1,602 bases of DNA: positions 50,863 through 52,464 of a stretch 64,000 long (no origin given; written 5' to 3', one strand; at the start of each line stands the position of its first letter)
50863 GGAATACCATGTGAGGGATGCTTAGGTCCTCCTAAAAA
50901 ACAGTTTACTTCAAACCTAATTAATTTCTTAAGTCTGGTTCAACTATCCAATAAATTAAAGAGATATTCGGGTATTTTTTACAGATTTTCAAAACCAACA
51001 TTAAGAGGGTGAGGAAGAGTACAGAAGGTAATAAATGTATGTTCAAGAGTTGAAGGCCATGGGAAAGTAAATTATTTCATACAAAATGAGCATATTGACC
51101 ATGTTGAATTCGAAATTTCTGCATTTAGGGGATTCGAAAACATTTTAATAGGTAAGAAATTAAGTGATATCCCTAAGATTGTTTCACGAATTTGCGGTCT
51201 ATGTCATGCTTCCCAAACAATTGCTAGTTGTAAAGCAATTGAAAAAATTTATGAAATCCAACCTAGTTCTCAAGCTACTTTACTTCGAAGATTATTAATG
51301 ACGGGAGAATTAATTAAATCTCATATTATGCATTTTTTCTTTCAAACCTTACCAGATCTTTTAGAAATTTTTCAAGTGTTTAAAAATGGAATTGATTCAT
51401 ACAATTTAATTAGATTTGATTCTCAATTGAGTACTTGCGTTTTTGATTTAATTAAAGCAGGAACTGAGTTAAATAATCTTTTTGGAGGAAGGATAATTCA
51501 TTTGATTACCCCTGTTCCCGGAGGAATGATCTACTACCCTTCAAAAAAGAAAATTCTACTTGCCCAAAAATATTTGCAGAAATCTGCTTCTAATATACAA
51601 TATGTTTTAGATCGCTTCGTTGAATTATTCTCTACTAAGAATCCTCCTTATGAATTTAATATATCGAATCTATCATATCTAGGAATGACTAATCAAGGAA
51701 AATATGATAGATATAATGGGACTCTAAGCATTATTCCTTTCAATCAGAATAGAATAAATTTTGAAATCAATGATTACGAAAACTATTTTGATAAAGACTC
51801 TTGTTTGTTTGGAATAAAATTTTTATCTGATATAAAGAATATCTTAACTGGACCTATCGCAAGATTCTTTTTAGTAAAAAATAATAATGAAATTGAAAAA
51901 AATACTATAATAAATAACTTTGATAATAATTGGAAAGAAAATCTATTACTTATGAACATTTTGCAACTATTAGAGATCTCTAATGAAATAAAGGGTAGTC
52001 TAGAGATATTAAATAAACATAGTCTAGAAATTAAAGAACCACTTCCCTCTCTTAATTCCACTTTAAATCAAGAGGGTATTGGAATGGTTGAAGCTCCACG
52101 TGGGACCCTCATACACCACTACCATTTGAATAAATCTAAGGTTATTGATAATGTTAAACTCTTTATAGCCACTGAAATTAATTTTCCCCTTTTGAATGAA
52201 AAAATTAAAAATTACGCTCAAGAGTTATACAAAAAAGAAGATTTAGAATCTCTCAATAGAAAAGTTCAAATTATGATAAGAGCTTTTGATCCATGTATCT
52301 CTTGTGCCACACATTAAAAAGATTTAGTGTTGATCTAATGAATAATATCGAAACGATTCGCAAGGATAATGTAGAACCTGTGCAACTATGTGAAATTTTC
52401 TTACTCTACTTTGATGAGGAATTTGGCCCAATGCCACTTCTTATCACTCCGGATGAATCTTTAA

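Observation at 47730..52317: Candidate DNA-binding, one-component H2/redox-sensing hydrogenase: wHTH-HdrA-MvhD + MvhG + sensor-like MvhA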

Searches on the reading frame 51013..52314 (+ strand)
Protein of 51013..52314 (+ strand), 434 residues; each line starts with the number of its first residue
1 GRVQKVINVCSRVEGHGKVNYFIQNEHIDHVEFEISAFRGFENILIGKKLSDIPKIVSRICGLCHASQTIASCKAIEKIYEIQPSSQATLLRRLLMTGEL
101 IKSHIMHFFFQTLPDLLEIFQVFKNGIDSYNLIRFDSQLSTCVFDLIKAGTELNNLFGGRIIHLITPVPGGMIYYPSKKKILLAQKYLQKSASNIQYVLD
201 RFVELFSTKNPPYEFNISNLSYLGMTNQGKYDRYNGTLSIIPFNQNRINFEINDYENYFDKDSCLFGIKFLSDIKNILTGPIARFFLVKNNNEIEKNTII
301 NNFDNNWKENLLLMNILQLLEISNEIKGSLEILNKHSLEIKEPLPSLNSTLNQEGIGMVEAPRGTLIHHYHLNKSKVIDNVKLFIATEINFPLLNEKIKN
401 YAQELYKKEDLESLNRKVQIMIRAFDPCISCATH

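Call 8: search_protein_families(library=pfam, proteins=[window:51013-52314:+], max_evalue=0.01)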
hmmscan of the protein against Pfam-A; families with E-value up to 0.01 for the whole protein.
window:51013-52314:+ (434 aa): 1 family
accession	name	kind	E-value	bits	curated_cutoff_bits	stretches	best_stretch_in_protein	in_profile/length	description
PF00374.24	NiFeSe_Hases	-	3.5e-29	102.6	25.8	2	39-126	1-88/508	Nickel-dependent hydrogenase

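Call 9: search_protein_families(library=ncbifam, proteins=[window:51013-52314:+], max_evalue=0.01)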
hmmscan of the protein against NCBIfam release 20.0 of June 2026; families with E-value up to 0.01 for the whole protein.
window:51013-52314:+ (434 aa): 12 families
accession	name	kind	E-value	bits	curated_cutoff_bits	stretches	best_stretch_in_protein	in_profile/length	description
NF040828.1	sulfhyd_ShyA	equivalog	3e-51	174.6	700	1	9-434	7-411/415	NAD(P)-dependent hydrogenase/sulfhydrogenase 2 subunit alpha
NF041785.2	VhuA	equivalog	4.5e-46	157.2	800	2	6-260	5-262/418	F420-non-reducing hydrogenase Vhu subunit A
NF033181.1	NiFeSe_hydrog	equivalog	4.6e-40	138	600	2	6-139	5-138/507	nickel-dependent hydrogenase large subunit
TIGR03295.1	frhA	equivalog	4.3e-38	131.3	392.5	1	6-434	6-395/412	coenzyme F420 hydrogenase subunit alpha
NF045518.1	H2_NiFeSe_large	exception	1.2e-37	129.8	780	2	6-206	5-210/485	NiFeSe hydrogenase large subunit HysA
NF040832.1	sulfhyd_HydA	equivalog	2.1e-37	129.3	880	1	7-434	7-422/426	NADPH-dependent hydrogenase/sulfhydrogenase 1 subunit alpha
NF007778.0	PRK10467.1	equivalog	8.2e-21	73.9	969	2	7-122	7-122/567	hydrogenase 2 large subunit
NF007550.0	PRK10170.1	equivalog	8.9e-18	64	1101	2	5-124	19-139/597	Ni/Fe-hydrogenase large subunit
NF004739.1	PRK06075.1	equivalog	1.9e-05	23.6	360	1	18-109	17-109/384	NADH-quinone oxidoreductase subunit D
NF041786.2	VhuU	equivalog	6.6e-05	22.6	70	1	418-434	11-27/45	F420-non-reducing hydrogenase selenoprotein subunit VhuU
NF040602.1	F420_dehyd_FpoD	exception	9.1e-05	21.6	600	1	17-108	23-115/372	F420H2 dehydrogenase subunit FpoD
TIGR01962.1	NuoD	equivalog_domain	0.0031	16.4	459.35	1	24-108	25-110/386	NADH dehydrogenase (quinone) subunit D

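Call 11: search_solved_structures(query=window:51013-52314:+, show_alignments=2)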
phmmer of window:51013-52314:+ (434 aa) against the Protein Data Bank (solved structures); distinct sequences matched with E-value up to 0.001: 70 (the best 60 are shown).
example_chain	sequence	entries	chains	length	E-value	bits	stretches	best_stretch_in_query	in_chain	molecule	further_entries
5odc_F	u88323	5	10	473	1.2e-48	169.3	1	7-434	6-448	Methyl-viologen reducing hydrogenase subunit A | Methyl-viologen reducing hydrogenase, subunit A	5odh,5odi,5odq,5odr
7t2r_D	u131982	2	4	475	5.4e-46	160.5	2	7-257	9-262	NiFe hydrogenase large subunit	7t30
5xf9_D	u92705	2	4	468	6.2e-42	147.2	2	6-256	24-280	NAD-reducing hydrogenase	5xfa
9sw2_F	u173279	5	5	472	2.8e-39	138.4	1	7-434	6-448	F420-non-reducing hydrogenase subunit A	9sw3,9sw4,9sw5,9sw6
9sfi_g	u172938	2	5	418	2.7e-35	125.3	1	7-407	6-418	Coenzyme F420-reducing hydrogenase, alpha subunit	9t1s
9e15_B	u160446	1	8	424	1.2e-30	110.1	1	7-434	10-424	Sulfhydrogenase 1 subunit alpha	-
9e1j_B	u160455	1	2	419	1.2e-30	110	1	8-434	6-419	Sulfhydrogenase 1 subunit alpha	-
9nez_D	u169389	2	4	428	1.2e-30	110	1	7-434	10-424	Sulfhydrogenase 1 subunit alpha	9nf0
5yxy_A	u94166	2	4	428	1.2e-30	110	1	8-434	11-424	Cytosolic NiFe-hydrogenase, alpha subunit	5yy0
5jsu_B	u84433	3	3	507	2.4e-26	95.8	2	1-184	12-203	Periplasmic [NiFeSe] hydrogenase, large subunit, selenocysteine-containing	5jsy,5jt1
6z8m_B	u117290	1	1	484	1.8e-25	92.9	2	1-184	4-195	Periplasmic [NiFeSe] hydrogenase, large subunit, selenocysteine-containing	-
6ruc_B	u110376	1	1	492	1.9e-25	92.8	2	1-184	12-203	Periplasmic [NiFeSe] hydrogenase, large subunit, selenocysteine-containing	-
6z8o_B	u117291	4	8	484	4.7e-25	91.6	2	1-184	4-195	Periplasmic [NiFeSe] hydrogenase, large subunit, selenocysteine-containing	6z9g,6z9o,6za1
6ru9_B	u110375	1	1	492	5e-25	91.5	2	1-184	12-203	Periplasmic [NiFeSe] hydrogenase, large subunit, selenocysteine-containing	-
6rtp_B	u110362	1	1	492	5.1e-25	91.5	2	1-184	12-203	Periplasmic [NiFeSe] hydrogenase, large subunit, selenocysteine-containing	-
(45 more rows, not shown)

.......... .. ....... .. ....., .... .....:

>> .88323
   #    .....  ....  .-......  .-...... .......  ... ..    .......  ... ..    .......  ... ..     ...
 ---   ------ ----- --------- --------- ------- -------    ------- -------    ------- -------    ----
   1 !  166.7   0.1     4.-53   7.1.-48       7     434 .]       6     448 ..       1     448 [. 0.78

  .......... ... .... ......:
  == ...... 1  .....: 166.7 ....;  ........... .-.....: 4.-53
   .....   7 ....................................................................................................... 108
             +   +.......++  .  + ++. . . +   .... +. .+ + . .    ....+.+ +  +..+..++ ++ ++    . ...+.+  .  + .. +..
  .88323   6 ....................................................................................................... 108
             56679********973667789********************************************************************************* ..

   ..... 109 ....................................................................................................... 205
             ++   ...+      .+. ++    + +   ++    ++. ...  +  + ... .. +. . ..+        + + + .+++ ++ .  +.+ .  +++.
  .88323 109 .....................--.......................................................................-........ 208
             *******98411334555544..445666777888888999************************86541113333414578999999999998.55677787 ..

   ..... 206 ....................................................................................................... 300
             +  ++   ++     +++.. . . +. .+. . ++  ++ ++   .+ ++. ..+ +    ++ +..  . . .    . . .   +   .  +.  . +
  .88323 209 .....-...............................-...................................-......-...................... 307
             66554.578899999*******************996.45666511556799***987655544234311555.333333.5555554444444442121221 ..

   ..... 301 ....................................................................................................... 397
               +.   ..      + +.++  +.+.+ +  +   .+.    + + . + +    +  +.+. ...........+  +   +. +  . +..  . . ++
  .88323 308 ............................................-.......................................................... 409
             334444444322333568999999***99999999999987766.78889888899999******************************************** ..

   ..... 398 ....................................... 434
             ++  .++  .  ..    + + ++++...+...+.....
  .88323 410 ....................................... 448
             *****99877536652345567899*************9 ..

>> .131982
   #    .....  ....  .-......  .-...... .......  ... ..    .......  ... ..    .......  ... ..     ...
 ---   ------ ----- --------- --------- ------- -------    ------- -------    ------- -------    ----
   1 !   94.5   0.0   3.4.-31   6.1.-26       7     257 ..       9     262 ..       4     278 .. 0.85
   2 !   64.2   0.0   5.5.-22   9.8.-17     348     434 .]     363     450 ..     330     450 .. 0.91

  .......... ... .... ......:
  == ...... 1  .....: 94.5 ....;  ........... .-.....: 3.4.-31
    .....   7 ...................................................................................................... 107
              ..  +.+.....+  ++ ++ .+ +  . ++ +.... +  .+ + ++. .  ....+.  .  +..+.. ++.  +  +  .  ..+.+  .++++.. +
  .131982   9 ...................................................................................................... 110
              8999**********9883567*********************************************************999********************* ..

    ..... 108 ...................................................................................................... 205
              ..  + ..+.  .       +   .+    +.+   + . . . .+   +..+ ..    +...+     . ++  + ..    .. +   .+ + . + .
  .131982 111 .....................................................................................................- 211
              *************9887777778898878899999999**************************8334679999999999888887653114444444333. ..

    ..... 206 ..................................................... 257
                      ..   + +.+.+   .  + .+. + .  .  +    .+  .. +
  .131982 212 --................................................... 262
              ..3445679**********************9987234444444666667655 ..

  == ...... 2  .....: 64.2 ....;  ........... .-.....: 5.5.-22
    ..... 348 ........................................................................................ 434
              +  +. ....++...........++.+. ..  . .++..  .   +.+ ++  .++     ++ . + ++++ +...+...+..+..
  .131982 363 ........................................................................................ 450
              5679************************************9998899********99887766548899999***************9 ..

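Call 63: search_dna_similar(query=window:51022-52314:+, collection=plasmids, mode=protein, max_rows=40)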
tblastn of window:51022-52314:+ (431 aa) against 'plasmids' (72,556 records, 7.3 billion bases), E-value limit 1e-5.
Records with a match: 101; places in all: 119; records where one place covers at least 80% of the query: 12.
Best place of each record, by identity: <60% 101.
By first word of the organism name: Azospirillum 13; Escherichia 13; Rhizobium 9; Bradyrhizobium 9; Rhodococcus 6; Streptomyces 5; Cupriavidus 4; Paraburkholderia 4; Sinorhizobium 4; Acaryochloris 3; and 23 more.
By predicted mobility (MOB-suite, as given by PLSDB): non-mobilizable 53; conjugative 27; mobilizable 21.
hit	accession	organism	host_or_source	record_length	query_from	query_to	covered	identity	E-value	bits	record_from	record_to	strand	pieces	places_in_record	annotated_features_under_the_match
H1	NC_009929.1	Acaryochloris marina MBIC11017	-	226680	3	431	100%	27.0%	8e-39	156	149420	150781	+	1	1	Ni/Fe hydrogenase subunit alpha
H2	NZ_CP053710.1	Lichenicola cladoniae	Cladonia borealis,cell culture,lichen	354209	3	431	100%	26.5%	8e-35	144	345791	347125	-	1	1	Ni/Fe hydrogenase subunit alpha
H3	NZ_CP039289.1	Cupriavidus necator H16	single cell,sludge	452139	3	431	100%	25.7%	8e-35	144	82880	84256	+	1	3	hoxH: bidirectional NAD-reducing hydrogenase subunit HoxH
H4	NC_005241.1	Cupriavidus necator H16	-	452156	3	431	100%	25.7%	8e-35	144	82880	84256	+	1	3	hoxH: bidirectional NAD-reducing hydrogenase subunit HoxH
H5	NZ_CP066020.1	Cupriavidus necator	-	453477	3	431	100%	25.7%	8e-35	144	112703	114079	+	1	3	hoxH: bidirectional NAD-reducing hydrogenase subunit HoxH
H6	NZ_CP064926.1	Acaryochloris marina S15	cell culture,surface of Pikea pinnata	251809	3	431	77%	32.2%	2e-23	191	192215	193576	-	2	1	Ni/Fe hydrogenase subunit alpha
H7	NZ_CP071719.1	Acaryochloris sp. 'Moss Beach'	culture,intertidal zone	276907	3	431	77%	32.2%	2e-23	191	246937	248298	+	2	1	Ni/Fe hydrogenase subunit alpha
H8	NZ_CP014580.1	Paraburkholderia phytofirmans OLGA172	-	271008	4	431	99%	24.2%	4e-26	119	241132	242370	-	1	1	nickel-dependent hydrogenase large subunit | oxidoreductase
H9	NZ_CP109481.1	Streptomyces sp. NBC_01450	-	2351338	4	431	99%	23.2%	3e-30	130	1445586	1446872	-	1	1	none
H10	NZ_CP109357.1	Streptomyces sp. NBC_01562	-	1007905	4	431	99%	23.1%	2e-30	131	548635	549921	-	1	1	record has no annotation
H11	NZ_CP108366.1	Streptomyces sp. NBC_01340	-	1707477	4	431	99%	23.1%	2e-30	131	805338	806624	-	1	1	none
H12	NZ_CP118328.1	Rhodococcus sp. DK17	pure culture,crude oil-contaminated soil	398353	3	387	89%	23.0%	9e-21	102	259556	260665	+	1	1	nickel-dependent hydrogenase large subunit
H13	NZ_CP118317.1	Rhodococcus sp. DK180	pure culture,crude oil-contaminated soil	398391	3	387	89%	23.0%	9e-21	102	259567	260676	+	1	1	nickel-dependent hydrogenase large subunit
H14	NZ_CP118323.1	Rhodococcus sp. DK176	pure culture,crude oil-contaminated soil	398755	3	387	89%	23.0%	9e-21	102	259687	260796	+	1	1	nickel-dependent hydrogenase large subunit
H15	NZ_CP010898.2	Pandoraea vervacti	bacteria,uncultivated field soil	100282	4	284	65%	26.7%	4e-20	100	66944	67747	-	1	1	none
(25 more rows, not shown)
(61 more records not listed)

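Call 68: get_annotated_region(hit=H4, flank=1500)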
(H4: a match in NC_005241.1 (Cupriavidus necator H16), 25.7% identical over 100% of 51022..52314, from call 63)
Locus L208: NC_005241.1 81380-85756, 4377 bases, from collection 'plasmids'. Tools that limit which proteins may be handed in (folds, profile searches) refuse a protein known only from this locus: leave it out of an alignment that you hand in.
description: Cupriavidus necator H16 megaplasmid pHG1, complete sequence
organism: Cupriavidus necator H16 (NCBI taxid 381666)
taxonomy: Bacteria; Pseudomonadota; Betaproteobacteria; Burkholderiales; Burkholderiaceae; Cupriavidus; Cupriavidus necator; Cupriavidus necator H16
host: -; source: -; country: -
typing (MOB-suite, as given by PLSDB): conjugative; replicon rep_cluster_120; relaxase MOBH,MOBP; mating-pair formation MPF_T
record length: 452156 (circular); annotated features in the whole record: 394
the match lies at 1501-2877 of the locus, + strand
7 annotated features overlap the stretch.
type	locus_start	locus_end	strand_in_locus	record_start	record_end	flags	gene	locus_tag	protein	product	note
CDS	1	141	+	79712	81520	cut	hoxF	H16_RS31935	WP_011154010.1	bidirectional NAD-reducing hydrogenase diaphorase subunit HoxF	-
CDS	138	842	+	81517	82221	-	hoxU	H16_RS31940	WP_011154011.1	bidirectional NAD-reducing hydrogenase diaphorase subunit HoxU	-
CDS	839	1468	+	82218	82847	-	-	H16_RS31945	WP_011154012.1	NADP oxidoreductase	-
CDS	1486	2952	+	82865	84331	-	hoxH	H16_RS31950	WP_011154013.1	bidirectional NAD-reducing hydrogenase subunit HoxH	-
CDS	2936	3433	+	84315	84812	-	-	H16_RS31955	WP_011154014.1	hydrogenase maturation protease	-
CDS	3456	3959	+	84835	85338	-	-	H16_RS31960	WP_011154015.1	cyclic nucleotide-binding domain-containing protein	-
CDS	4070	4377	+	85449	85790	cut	hypA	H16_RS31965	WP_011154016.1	hydrogenase maturation nickel metallochaperone HypA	GO:0036211 - protein modification process [Evidence IEA]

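Call 69: get_annotated_region(hit=H9, flank=500)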
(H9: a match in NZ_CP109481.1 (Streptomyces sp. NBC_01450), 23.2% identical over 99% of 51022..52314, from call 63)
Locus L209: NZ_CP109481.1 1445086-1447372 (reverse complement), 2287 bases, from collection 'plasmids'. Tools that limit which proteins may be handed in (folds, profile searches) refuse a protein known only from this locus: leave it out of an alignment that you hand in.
description: Streptomyces sp. NBC_01450 plasmid unnamed1, complete sequence
organism: Streptomyces sp. NBC_01450 (NCBI taxid 2903871)
taxonomy: Bacteria; Actinomycetota; Actinomycetes; Kitasatosporales; Streptomycetaceae; Streptomyces; Streptomyces sp. NBC 01450
host: -; source: -; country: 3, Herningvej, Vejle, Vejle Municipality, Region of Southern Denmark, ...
typing (MOB-suite, as given by PLSDB): mobilizable; replicon rep_cluster_1879,rep_cluster_1910,rep_cluster_43; relaxase MOBP,MOBP
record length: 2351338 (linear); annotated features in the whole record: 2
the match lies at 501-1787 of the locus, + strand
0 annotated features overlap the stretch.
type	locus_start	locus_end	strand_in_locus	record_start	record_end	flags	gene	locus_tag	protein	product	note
